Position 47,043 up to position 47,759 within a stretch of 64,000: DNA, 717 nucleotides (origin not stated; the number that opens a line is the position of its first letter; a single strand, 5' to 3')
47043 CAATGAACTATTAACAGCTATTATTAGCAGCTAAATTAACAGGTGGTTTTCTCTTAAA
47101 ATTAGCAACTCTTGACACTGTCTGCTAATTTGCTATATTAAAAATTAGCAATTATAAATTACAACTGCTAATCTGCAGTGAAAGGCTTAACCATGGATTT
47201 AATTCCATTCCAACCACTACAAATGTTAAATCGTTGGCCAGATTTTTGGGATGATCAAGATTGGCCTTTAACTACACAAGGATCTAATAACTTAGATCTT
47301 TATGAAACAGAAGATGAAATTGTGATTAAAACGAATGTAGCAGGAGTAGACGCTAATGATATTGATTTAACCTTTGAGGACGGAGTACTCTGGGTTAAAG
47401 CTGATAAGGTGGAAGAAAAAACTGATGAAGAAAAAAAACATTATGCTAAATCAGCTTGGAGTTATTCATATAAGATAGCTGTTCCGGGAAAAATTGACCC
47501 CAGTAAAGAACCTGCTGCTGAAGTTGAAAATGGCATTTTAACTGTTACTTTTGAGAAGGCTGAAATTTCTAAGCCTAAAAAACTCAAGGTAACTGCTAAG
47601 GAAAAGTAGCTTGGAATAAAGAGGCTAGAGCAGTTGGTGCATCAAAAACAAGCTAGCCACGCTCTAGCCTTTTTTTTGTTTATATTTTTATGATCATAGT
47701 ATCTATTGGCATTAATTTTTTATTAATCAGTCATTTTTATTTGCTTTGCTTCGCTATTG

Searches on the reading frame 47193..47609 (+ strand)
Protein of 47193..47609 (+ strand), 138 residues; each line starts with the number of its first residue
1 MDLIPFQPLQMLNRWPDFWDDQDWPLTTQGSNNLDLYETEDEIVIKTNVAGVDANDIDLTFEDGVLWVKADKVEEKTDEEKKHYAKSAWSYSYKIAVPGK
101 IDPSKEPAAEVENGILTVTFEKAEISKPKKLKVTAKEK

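Call 9: search_protein_families(library=pfam, proteins=[window:47193-47606:+])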
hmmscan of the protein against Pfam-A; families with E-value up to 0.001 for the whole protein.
window:47193-47606:+ (138 aa): 1 family
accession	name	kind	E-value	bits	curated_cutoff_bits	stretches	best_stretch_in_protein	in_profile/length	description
PF00011.27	HSP20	-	2e-13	50.8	20.8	1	37-132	3-100/102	Hsp20/alpha crystallin family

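Call 11: find_encoding_contigs(protein=window:47193-47609:+, flank=10000, max_places=10)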
Protein window:47193-47609:+ (138 aa): 2 contigs read that carry it; 2 places shown.
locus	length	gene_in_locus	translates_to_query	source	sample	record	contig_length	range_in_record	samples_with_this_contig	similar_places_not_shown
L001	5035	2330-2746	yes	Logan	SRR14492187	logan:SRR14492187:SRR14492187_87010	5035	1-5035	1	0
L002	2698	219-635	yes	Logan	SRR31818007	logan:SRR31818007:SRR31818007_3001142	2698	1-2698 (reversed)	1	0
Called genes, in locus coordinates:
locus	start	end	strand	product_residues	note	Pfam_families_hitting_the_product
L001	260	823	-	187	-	PF08207:EFP_N, PF01132:EFP, PF09285:Elong-fact-P_C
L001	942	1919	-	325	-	PF01699:Na_Ca_ex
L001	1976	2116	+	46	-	-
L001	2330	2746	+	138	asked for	PF00011:HSP20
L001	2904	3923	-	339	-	-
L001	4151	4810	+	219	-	-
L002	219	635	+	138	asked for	PF00011:HSP20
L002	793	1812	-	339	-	-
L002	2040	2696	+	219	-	?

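Call 12: find_homologous_proteins(query=window:47193-47606:+)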
Query window:47193-47606:+ (138 aa): 63 proteins with E <= 0.001 among 76 candidates.
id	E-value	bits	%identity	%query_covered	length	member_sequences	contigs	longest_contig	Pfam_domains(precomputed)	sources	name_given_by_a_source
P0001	5.0e-86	304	100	100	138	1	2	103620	PF00011.28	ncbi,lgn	-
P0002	3.7e-71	255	79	100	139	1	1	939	PF00011.28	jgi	jgi:HSP20 family protein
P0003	1.0e-70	254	79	100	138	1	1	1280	PF00011.28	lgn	-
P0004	2.3e-66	240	75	100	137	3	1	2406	PF00011.28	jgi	jgi:HSP20 family protein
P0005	9.7e-66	238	72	100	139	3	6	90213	PF00011.28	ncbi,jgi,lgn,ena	-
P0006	1.6e-61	224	70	99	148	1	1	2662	PF00011.28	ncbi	-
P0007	8.1e-56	206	68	99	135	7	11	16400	PF00011.28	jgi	jgi:HSP20 family protein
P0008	1.3e-55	205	64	98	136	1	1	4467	PF00011.28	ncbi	-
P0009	1.9e-55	205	65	99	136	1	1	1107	PF00011.28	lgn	-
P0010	2.0e-54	201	63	91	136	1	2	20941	PF00011.28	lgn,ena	-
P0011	3.1e-53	197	64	100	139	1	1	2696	PF00011.28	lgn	-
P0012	3.7e-52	194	67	96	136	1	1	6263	PF00011.28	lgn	-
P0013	2.8e-51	191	62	99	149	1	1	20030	PF00011.28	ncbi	-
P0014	6.9e-51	190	63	100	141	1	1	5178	PF00011.28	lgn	-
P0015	7.0e-51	190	62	99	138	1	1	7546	PF00011.28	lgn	-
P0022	3.6e-49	184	62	96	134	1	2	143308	PF00011.28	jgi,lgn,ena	-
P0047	9.4e-44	167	56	100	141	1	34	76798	PF00011.28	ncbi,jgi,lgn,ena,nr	ncbi:Hsp20/alpha crystallin family protein [Patescibacteria group bacterium]|nr:Hsp20/alpha crystall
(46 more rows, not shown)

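Call 13: list_cluster_members(proteins=[P0001, P0005, P0047, P0022])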
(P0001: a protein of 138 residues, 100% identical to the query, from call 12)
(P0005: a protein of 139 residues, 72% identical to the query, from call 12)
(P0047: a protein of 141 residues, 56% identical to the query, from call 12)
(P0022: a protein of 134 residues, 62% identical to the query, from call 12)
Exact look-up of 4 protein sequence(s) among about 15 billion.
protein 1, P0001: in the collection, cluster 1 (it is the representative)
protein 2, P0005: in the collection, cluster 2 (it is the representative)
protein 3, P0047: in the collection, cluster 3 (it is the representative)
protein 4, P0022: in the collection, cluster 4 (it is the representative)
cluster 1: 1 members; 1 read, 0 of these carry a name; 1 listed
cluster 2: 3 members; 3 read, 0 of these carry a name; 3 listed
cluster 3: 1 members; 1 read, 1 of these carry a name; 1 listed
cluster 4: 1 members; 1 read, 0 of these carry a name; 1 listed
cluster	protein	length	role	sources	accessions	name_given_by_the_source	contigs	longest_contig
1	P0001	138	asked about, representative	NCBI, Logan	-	-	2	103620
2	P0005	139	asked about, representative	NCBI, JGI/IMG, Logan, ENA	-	-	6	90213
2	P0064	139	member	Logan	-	-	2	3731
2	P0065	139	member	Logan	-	-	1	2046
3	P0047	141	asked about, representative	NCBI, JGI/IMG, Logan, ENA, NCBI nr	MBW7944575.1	Hsp20/alpha crystallin family protein [Patescibacteria group bacterium]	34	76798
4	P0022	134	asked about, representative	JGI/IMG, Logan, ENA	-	-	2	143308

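Call 15: find_related_loci(query=A1, collection=genome_contigs, flank=10000)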
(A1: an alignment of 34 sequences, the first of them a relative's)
Query A1 (138 aa) in genome_contigs; peptide patterns used: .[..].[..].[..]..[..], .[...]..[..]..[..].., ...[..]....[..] (x = any residue, [..] = any of these).
166 stretches matched a pattern; 82 encode a relative of the query (tblastn E <= 1e-3); the best 80 are kept; 80 distinct loci.
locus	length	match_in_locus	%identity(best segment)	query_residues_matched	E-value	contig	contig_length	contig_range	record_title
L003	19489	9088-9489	76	1-135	4e-69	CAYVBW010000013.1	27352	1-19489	MAG TPA_asm: uncultured Pseudomonadales bacterium isolate SRP241326_co2_315 genome assembly, contig: NODE_2586_length_27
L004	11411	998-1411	72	1-138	2e-63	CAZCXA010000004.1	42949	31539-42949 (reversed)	MAG TPA_asm: uncultured Pseudomonadales bacterium isolate binchicken_co45_521 genome assembly, contig: NODE_1172_length_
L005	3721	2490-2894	65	1-136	4e-58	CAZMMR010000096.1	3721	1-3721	MAG TPA_asm: uncultured Pseudomonadales bacterium isolate SRP141376_co2_351 genome assembly, contig: NODE_38081_length_3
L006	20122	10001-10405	67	1-136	1e-55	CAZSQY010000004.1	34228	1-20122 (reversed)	MAG TPA_asm: uncultured Pseudomonadales bacterium isolate SRP319275_co2_305 genome assembly, contig: NODE_731_length_342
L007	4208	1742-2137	62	1-133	1e-52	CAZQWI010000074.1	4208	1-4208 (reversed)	MAG TPA_asm: uncultured Pseudomonadales bacterium isolate SRP192927_co6_53 genome assembly, contig: NODE_60517_length_42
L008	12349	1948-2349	59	1-135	8e-52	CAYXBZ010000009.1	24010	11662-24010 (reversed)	MAG TPA_asm: uncultured Pseudomonadales bacterium isolate SRP241326_co2_10 genome assembly, contig: NODE_3026_length_240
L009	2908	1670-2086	58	1-138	3e-51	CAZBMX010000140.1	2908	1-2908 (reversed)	MAG TPA_asm: uncultured Pseudomonadales bacterium isolate SRP192515_co1_124 genome assembly, contig: NODE_41629_length_2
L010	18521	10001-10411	56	1-136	4e-51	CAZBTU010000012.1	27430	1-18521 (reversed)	MAG TPA_asm: uncultured Pseudomonadales bacterium isolate SRP286056_co2_100 genome assembly, contig: NODE_2477_length_27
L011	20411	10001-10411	58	1-135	1e-50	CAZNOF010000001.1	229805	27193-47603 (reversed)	MAG TPA_asm: uncultured Pseudomonadales bacterium isolate SRP170004_co1_5 genome assembly, contig: NODE_50_length_229805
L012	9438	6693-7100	60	1-135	8e-51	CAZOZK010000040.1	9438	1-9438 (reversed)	MAG TPA_asm: uncultured Pseudomonadales bacterium isolate SRP107338_co1_182 genome assembly, contig: NODE_9044_length_94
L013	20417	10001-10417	57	1-138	2e-50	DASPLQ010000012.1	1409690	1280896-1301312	MAG TPA_asm: Vitreimonas sp. isolate SMAG_U12069 k141_91001, whole genome shotgun sequence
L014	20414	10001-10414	54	2-137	4e-49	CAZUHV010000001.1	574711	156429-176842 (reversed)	MAG TPA_asm: uncultured Pseudomonadales bacterium isolate binchicken_co277_32 genome assembly, contig: NODE_12_length_57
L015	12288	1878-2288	61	1-138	2e-48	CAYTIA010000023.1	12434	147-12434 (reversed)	MAG TPA_asm: uncultured Pseudomonadales bacterium isolate SRP241326_co1_68 genome assembly, contig: NODE_6947_length_124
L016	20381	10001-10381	56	11-137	8e-48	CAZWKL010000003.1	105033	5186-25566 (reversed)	MAG TPA_asm: uncultured Pseudomonadales bacterium isolate binchicken_co173_42 genome assembly, contig: NODE_555_length_1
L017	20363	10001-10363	61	1-120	3e-47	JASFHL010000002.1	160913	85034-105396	MAG: Candidatus Woesebacteria bacterium isolate D0608M20metaG_Bin_4550 D0608M20metaG_FD_scaffold_8_c1, whole genome shot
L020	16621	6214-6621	53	1-138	5e-45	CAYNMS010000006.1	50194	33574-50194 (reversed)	MAG TPA_asm: uncultured Pseudomonadales bacterium isolate SRP239054_co1_52 genome assembly, contig: NODE_377_length_5019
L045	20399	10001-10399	49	1-136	4e-38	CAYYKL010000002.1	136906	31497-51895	MAG TPA_asm: uncultured Pseudomonadales bacterium isolate SRP192515_co2_10 genome assembly, contig: NODE_71_length_13690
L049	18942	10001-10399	53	1-136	4e-37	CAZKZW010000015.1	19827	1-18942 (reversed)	MAG TPA_asm: uncultured Pseudomonadales bacterium isolate SRP192927_co3_66 genome assembly, contig: NODE_5817_length_198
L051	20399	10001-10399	56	2-133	8e-37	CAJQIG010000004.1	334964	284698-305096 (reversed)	uncultured Patescibacteria group bacterium isolate 0.2_20180412_Bin_MAXBIN_228_sub_1 genome assembly, contig: c_00000000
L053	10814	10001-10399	49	1-136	4e-34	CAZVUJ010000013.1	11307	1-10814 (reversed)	MAG TPA_asm: uncultured Pseudomonadales bacterium isolate SRP192515_co2_107 genome assembly, contig: NODE_4860_length_11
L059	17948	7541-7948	55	1-136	2e-31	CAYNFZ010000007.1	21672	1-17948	MAG TPA_asm: uncultured Pseudomonadales bacterium isolate SRP214966_co4_92 genome assembly, contig: NODE_1898_length_216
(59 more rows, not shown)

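Call 28: search_protein_families(library=pfam, proteins=[L045:4159-4893:-, L045:3692-4147:-, L051:6609-6908:+, L059:1691-2194:+, L020:872-1462:+], max_evalue=0.01)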
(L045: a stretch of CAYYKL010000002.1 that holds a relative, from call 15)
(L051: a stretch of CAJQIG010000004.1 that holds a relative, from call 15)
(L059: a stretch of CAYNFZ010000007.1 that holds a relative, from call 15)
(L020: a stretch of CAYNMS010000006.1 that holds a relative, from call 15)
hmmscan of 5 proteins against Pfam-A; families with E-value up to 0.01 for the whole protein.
L045:4159-4893:- (244 aa): 3 families
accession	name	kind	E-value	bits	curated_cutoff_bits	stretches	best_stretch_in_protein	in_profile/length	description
PF01628.27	HrcA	-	7.5e-17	62.4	22.2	1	78-229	75-215/215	HrcA protein C terminal domain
PF03444.21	HrcA_DNA-bdg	-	0.00049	20.2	21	1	7-63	1-54/79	Winged helix-turn-helix transcription repressor, HrcA DNA-binding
PF08220.18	HTH_DeoR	-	0.0069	16.6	21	0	41-67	24-50/57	DeoR-like helix-turn-helix domain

L045:3692-4147:- (151 aa): 2 families
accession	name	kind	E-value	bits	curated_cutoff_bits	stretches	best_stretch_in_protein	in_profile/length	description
PF01025.24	GrpE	-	1.2e-29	103.5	25.8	1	10-147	16-164/165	GrpE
PF07303.18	Occludin_ELL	-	0.0091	17.2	31.2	0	18-54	7-43/101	Occludin homology domain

L051:6609-6908:+ (100 aa): 1 family
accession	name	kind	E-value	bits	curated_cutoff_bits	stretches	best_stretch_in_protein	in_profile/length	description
PF00166.26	Cpn10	-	2.2e-25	88.9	21.1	1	8-99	1-93/93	Chaperonin 10 Kd subunit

L059:1691-2194:+ (168 aa): 1 family
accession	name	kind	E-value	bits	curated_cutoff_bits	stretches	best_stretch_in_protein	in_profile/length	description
PF03670.18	UPF0184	-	0.0052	17.6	21.5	1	32-93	16-78/83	Uncharacterised protein family (UPF0184)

L020:872-1462:+ (197 aa): 1 family
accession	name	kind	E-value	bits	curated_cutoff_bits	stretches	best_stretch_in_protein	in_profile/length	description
PF03961.19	FapA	-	0.0065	16.6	31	1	68-163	139-230/272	Flagellar Assembly Protein A beta solenoid domain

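Call 30: find_homologous_proteins(query=L045:4159-4893:-, max_evalue=1e-10)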
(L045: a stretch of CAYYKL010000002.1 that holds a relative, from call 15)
Query L045:4159-4893:- (244 aa): 7883 proteins with E <= 1e-10 among 8000 candidates; the best 120 are listed.
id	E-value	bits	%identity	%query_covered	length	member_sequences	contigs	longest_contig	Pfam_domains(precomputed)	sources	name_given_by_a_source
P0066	1.6e-154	530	100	98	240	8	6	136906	PF01628.28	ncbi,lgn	-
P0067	3.0e-125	435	78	98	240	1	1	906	PF01628.28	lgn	-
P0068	4.1e-124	431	78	98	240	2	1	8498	PF01628.28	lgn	-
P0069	2.1e-123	429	76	98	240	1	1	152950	PF01628.28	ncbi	-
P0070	7.2e-123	427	78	98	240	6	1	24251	PF01628.28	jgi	jgi:transcriptional regulator of heat shock response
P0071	9.0e-123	426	76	98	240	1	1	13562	PF01628.28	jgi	jgi:transcriptional regulator of heat shock response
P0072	9.1e-123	426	77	98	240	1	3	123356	PF01628.28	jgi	jgi:transcriptional regulator of heat shock response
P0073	2.0e-122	425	76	98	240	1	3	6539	PF01628.28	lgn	-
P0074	2.8e-122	425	77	98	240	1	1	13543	PF01628.28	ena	-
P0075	4.9e-122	424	75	98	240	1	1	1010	PF01628.28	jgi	jgi:heat-inducible transcriptional repressor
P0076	5.1e-122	424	76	98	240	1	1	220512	PF01628.28,PF03444.22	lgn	-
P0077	6.2e-122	424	75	98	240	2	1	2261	PF01628.28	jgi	jgi:heat-inducible transcriptional repressor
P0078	3.9e-121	421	75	98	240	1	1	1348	PF01628.28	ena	-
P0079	6.1e-121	420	76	98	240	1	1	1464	PF01628.28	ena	-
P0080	1.0e-120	420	76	98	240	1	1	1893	PF01628.28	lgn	-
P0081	3.0e-120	418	75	98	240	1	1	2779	PF01628.28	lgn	-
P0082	3.3e-120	418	75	98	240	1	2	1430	PF01628.28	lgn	-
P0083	5.5e-120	417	74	98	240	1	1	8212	PF01628.28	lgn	-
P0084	8.3e-120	417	75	98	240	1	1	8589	PF01628.28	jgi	jgi:heat-inducible transcriptional repressor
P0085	8.6e-120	417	76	98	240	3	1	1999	PF01628.28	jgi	jgi:transcriptional regulator of heat shock response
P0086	4.5e-119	414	73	98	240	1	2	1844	PF01628.28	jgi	jgi:transcriptional regulator of heat shock response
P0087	4.7e-119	414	73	98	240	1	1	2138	PF01628.28,PF03444.22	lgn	-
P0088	5.5e-119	414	75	98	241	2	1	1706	PF01628.28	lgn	-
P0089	6.2e-119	414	77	98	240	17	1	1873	PF01628.28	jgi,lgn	-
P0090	3.8e-118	411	78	98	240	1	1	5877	PF01628.28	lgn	-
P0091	8.1e-118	410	76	98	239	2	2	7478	PF01628.28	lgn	-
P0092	8.2e-118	410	75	98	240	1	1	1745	PF01628.28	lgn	-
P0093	1.3e-117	410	73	98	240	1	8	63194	PF01628.28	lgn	-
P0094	1.4e-117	409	73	98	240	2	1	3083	PF01628.28,PF03444.22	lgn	-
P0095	1.7e-117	409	74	98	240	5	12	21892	PF01628.28,PF03444.22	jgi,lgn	jgi:heat-inducible transcriptional repressor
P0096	7.5e-117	407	75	98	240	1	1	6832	PF01628.28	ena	-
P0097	8.0e-117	407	73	98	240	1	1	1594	PF01628.28,PF03444.22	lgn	-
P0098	1.8e-116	406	74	98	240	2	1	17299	PF01628.28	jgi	jgi:transcriptional regulator of heat shock response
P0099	6.7e-116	404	74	98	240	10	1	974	PF01628.28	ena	-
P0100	1.0e-115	403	73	98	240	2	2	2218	PF01628.28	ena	-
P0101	1.2e-115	403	71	98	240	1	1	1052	PF01628.28,PF03444.22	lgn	-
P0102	1.2e-115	403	73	98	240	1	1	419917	PF01628.28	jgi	jgi:heat-inducible transcriptional repressor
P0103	2.8e-115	402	75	98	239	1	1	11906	PF01628.28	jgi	jgi:transcriptional regulator of heat shock response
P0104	8.8e-115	400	73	98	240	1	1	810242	PF01628.28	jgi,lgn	-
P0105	9.8e-115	400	73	98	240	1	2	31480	PF01628.28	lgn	-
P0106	2.2e-114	399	73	98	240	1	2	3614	PF01628.28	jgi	jgi:heat-inducible transcriptional repressor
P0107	3.5e-114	398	74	97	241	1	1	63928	PF01628.28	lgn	-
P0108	5.4e-114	398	72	98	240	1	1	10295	PF01628.28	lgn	-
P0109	6.1e-114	398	72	98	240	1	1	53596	PF01628.28,PF03444.22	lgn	-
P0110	7.7e-114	397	73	98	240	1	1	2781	PF01628.28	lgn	-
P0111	9.9e-110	384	75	93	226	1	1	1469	PF01628.28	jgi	jgi:heat-inducible transcriptional repressor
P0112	1.3e-109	383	71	98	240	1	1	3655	PF01628.28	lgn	-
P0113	3.1e-108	379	73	93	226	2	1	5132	PF01628.28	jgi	jgi:heat-inducible transcriptional repressor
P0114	1.1e-105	370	69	97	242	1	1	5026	PF01628.28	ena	-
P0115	3.7e-104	366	66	98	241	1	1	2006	PF01628.28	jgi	jgi:transcriptional regulator of heat shock response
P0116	1.0e-98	348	65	98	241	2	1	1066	PF01628.28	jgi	-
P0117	1.7e-98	347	64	98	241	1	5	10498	PF01628.28,PF03444.22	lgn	-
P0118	7.1e-98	345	63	98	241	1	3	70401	PF01628.28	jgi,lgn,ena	-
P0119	4.1e-97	342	62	98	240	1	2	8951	PF01628.28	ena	-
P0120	1.5e-95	337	62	98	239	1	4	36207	PF01628.28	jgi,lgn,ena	jgi:heat-inducible transcriptional repressor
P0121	1.1e-94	335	62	98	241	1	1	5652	PF01628.28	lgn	-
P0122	4.9e-94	332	62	98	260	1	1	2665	PF01628.28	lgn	-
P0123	3.1e-93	330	62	98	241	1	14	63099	PF01628.28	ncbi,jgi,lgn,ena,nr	ncbi:hypothetical protein A2783_05830 [Microgenomates group bacterium RIFCSPHIGHO2_01_FULL_45_11]|nr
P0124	3.7e-92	326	60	98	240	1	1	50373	PF01628.28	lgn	-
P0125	2.6e-91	324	58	98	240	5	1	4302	PF01628.28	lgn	-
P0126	3.0e-90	320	59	98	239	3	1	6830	PF01628.28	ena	-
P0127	4.0e-89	316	59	97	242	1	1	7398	PF01628.28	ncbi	-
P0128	7.1e-89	316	72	79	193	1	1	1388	PF01628.28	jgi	jgi:heat-inducible transcriptional repressor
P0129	2.1e-88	314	58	98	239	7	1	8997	PF01628.28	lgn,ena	-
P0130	6.7e-88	312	57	97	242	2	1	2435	PF01628.28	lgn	-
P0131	2.2e-87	311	58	97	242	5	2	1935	PF01628.28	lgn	-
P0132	3.7e-87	310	58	98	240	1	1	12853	PF01628.28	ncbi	ncbi:hypothetical protein ACFL1M_04135 [Patescibacteria group bacterium]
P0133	4.6e-87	310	58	97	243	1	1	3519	PF01628.28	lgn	-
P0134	5.2e-87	309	60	97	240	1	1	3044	PF01628.28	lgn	-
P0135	6.7e-87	309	58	97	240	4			PF01628.28,PF03444.22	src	-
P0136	1.1e-86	308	57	97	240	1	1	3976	PF01628.28,PF03444.22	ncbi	-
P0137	1.1e-86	308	58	98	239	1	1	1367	PF01628.28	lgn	-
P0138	2.3e-86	307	59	97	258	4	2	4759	PF01628.28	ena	-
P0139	2.5e-86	307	56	97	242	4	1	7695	PF01628.28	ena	-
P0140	2.6e-86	307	57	98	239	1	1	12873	PF01628.28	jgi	jgi:heat-inducible transcriptional repressor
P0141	3.0e-86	307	56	97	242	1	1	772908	PF01628.28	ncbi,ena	-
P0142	4.6e-86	306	57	97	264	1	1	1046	PF01628.28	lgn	-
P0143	6.4e-86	306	55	98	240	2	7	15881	PF01628.28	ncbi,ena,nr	ncbi:hypothetical protein A3B57_00185 [Microgenomates group bacterium RIFCSPLOWO2_01_FULL_47_10]|nr:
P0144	7.0e-86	306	57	96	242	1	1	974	PF01628.28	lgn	-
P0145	8.5e-86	305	56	98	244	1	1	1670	PF01628.28,PF03444.22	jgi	-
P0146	9.1e-86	305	58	97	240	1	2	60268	PF01628.28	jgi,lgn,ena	-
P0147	1.2e-85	305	56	98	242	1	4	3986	PF01628.28,PF03444.22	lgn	-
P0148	1.2e-85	305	58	97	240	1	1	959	PF01628.28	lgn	-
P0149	1.8e-85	304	57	97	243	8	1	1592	PF01628.28,PF08220.19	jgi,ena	-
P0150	1.9e-85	304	55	97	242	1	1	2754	PF01628.28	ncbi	-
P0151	2.7e-85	304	55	97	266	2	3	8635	PF01628.28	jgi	jgi:heat-inducible transcriptional repressor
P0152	3.6e-85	303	56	97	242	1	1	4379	PF01628.28,PF03444.22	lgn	-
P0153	5.9e-85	303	55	98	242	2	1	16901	PF01628.28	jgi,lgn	-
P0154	9.2e-85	302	56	97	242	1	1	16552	PF01628.28,PF03444.22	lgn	-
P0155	1.2e-84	302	56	97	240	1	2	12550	PF01628.28,PF03444.22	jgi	jgi:heat-inducible transcriptional repressor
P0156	1.5e-84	301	56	97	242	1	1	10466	PF01628.28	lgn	-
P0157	1.5e-84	301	56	98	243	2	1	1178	PF01628.28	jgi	-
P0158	1.6e-84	301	57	97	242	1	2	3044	PF01628.28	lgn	-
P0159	1.6e-84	301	56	98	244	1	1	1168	PF01628.28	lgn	-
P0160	2.2e-84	301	57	98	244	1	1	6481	PF01628.28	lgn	-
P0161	2.2e-84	301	54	97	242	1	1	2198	PF01628.28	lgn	-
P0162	2.7e-84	301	57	97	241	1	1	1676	PF01628.28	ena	-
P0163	6.0e-84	299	57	97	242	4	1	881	PF01628.28,PF03444.22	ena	-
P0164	6.1e-84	299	56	98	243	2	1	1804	PF01628.28,PF03444.22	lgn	-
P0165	6.2e-84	299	56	97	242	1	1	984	PF01628.28,PF03444.22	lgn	-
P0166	6.2e-84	299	56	97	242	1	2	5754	PF01628.28,PF03444.22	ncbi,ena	-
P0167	8.2e-84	299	54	97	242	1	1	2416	PF01628.28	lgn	-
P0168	9.9e-84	299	56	97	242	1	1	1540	PF01628.28,PF03444.22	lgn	-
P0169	1.1e-83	298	55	97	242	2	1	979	PF01628.28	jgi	jgi:heat-inducible transcriptional repressor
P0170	2.3e-83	297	55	98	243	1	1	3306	PF01628.28,PF03444.22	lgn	-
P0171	2.4e-83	297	56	98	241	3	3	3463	PF01628.28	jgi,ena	-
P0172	3.5e-83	297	55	98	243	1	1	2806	PF01628.28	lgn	-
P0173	3.7e-83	297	54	97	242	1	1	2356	PF01628.28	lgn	-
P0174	4.0e-83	297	54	97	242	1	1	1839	PF01628.28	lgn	-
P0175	5.3e-83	296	55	98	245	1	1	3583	PF01628.28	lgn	-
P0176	5.4e-83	296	55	97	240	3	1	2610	PF01628.28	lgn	-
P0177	6.6e-83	296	54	97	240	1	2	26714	PF01628.28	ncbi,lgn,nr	ncbi:MAG: hypothetical protein HY381_00275 [Candidatus Chisholmbacteria bacterium]|nr:hypothetical p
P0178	6.6e-83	296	57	96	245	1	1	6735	PF01628.28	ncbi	-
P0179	7.7e-83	296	55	97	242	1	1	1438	PF01628.28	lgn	-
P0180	9.8e-83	295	56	97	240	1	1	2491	PF01628.28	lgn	-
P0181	1.1e-82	295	55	98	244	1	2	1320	PF01628.28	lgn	-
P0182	1.4e-82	295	56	97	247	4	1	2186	PF01628.28,PF03444.22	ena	-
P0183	2.3e-82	294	56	97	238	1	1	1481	PF01628.28,PF03444.22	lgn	-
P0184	3.0e-82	294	54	97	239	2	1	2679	PF01628.28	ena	-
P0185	4.0e-82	293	55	97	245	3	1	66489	PF01628.28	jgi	jgi:heat-inducible transcriptional repressor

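Call 36: find_encoding_contigs(protein=P0123, flank=2500, max_places=6)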
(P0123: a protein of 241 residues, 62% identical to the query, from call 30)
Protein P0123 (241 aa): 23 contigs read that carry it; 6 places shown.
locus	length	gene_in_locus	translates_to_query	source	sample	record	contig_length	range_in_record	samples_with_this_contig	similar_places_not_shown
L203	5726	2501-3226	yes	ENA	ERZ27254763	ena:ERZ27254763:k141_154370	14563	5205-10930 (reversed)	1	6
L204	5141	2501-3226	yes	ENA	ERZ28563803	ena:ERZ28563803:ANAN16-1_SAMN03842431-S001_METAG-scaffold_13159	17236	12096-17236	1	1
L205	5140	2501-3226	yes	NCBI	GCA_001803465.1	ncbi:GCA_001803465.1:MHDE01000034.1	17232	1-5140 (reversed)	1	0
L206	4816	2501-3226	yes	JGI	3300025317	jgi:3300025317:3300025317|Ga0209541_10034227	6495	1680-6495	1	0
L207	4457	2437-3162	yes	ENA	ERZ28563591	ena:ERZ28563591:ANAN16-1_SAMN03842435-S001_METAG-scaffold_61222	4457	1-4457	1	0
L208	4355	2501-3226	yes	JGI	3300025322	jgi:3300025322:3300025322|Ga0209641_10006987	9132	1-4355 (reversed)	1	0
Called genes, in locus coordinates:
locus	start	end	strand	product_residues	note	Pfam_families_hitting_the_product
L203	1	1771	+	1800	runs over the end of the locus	?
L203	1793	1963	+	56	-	-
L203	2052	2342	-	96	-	PF02604:PhdYeFM_antitox (weak)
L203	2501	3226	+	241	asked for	PF01628:HrcA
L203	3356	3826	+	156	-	PF01025:GrpE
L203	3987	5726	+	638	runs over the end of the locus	PF00012:HSP70, PF06723:MreB_Mbl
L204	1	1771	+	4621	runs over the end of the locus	?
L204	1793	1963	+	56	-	-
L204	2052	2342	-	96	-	PF02604:PhdYeFM_antitox (weak)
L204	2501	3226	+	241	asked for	PF01628:HrcA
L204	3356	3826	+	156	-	PF01025:GrpE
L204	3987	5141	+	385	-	?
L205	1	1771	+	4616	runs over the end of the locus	PF02557:VanY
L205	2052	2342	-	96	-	PF02604:PhdYeFM_antitox (weak)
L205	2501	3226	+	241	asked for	PF01628:HrcA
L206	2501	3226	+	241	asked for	PF01628:HrcA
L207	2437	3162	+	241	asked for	PF01628:HrcA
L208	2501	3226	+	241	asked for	PF01628:HrcA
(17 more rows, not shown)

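Call 37: find_encoding_contigs(protein=P0076, flank=2500, max_places=3)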
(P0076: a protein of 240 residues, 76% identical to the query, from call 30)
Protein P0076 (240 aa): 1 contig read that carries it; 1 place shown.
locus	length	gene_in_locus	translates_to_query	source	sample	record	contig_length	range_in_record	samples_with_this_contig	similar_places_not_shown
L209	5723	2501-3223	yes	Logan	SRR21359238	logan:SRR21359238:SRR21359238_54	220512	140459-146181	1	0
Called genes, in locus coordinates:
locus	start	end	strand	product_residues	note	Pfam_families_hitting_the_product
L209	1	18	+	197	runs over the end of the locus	PF00072:Response_reg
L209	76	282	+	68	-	-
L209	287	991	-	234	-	PF08713:DNA_alkylation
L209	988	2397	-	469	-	PF01229:Glyco_hydro_39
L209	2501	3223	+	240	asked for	PF03444:WHD_HrcA (faint), PF01628:HrcA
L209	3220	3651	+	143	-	PF01025:GrpE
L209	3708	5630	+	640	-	PF00012:HSP70, PF06723:MreB_Mbl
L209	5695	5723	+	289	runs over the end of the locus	PF00226:DnaJ, PF01556:DnaJ_C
